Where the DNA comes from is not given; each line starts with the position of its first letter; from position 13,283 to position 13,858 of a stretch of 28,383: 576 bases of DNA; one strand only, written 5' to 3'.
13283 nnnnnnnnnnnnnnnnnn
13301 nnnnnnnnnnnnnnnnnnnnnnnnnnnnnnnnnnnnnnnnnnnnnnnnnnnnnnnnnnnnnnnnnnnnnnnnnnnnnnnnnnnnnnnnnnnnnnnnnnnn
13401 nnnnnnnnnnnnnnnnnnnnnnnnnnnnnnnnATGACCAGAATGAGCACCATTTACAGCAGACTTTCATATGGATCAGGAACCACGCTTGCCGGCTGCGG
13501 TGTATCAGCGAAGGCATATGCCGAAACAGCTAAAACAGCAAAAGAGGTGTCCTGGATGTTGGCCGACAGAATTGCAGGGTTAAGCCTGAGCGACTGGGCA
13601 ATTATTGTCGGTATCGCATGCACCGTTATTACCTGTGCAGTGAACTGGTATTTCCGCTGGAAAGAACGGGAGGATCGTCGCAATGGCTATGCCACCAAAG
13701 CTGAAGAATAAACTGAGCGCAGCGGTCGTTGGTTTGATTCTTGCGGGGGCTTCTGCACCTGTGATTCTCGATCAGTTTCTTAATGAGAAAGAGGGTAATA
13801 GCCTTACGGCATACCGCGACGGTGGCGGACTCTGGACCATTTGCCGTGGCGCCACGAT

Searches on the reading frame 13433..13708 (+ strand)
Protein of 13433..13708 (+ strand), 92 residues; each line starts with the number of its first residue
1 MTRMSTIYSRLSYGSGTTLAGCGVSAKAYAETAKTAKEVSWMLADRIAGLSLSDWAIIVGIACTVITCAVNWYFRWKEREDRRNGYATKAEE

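Call 6: search_protein_families(library=pfam, proteins=[window:13433-13708:+], max_evalue=0.01)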
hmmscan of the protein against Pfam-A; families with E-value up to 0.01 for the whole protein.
window:13433-13708:+ (92 aa): 2 families
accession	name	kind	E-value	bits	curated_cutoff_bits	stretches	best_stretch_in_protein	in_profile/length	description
PF16080.10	Phage_holin_2_3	-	1.9e-11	44.2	28.8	1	41-79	11-50/56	Bacteriophage holin family HP1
PF04971.17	Phage_holin_2_1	-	3e-07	30.8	26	1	38-80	15-60/64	Bacteriophage P21 holin S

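Call 8: search_protein_families(library=phrogs, proteins=[window:13433-13708:+], max_evalue=0.001)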
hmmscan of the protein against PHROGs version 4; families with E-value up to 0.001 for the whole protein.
window:13433-13708:+ (92 aa): 4 families
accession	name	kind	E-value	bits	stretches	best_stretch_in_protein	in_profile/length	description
phrog_20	-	lysis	1e-20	75.1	1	1-91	28-97/151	holin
phrog_4237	-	lysis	1.7e-07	32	1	39-91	23-73/93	holin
phrog_920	-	lysis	7.2e-05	23.2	1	42-83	22-65/67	holin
phrog_1350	-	lysis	0.00012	23.1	1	46-82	20-62/97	holin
